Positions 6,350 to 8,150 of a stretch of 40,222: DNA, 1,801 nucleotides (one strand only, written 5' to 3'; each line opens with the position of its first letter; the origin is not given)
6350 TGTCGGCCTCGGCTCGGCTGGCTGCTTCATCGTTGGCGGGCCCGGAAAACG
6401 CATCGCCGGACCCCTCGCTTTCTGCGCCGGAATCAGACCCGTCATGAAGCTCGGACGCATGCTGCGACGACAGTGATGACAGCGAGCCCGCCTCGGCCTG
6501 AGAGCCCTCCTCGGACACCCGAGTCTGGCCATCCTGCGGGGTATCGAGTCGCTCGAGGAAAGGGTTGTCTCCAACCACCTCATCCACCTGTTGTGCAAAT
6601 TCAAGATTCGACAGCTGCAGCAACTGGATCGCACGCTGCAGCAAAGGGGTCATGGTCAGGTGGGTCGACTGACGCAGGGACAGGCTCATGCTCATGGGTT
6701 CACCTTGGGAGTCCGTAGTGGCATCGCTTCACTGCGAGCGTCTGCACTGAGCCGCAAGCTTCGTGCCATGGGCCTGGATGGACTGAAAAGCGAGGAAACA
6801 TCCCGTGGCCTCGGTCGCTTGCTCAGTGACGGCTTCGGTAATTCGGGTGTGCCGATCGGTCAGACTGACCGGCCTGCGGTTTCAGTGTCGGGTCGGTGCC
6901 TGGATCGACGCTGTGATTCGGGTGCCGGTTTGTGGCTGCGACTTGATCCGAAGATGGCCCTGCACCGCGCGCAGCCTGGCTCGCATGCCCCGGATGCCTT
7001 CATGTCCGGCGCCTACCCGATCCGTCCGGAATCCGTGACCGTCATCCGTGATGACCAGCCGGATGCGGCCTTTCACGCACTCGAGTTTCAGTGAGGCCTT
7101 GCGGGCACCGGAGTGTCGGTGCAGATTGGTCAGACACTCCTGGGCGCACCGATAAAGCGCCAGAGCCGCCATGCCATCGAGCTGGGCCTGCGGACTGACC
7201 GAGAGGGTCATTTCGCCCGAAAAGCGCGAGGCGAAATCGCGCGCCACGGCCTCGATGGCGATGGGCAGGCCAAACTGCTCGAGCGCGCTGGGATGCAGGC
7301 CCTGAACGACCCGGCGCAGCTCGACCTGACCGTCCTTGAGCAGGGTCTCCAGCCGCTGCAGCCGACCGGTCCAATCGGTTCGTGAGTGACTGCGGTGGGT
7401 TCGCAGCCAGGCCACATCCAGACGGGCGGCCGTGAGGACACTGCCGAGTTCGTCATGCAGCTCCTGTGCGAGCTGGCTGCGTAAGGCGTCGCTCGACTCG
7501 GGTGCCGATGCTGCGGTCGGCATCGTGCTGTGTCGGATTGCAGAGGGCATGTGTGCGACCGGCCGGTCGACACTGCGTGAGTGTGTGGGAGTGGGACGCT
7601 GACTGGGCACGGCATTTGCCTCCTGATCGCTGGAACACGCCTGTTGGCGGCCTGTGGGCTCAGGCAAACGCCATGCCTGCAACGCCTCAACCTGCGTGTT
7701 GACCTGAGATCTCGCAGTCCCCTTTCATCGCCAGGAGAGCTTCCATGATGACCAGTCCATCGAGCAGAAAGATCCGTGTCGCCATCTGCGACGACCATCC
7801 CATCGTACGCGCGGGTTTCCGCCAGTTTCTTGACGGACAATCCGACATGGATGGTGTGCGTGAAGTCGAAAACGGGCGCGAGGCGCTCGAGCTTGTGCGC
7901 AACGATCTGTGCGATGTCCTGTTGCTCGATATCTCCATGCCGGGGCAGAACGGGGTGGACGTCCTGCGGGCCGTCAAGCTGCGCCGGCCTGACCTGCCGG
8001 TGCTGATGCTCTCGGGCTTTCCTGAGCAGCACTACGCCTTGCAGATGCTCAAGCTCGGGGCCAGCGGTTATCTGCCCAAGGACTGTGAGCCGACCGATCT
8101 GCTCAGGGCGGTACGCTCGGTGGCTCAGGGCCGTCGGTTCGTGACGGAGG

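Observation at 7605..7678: Two face-to-face sigma-54 promoters in the kinase/regulator spacer, conflicting with the long kinase ORF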

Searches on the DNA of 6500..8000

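Call 59: search_rna_families(source=window, start=6500, end=8000, threshold=evalue, max_evalue=1)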
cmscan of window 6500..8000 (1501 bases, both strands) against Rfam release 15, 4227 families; matches with E-value up to 1: 1.
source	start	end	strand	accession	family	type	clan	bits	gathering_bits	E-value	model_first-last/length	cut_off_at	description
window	7772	7837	-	RF00166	PrrB_RsmZ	Gene; sRNA;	CL00106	16.4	44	0.46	1-133/133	no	PrrB/RsmZ RNA family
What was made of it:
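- There is no Rfam match (call 59).
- Tried and rejected: Rfam: only a sub-threshold PrrB/RsmZ hit inside the regulator gene (E = 0.46), taken as chance (call 59).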
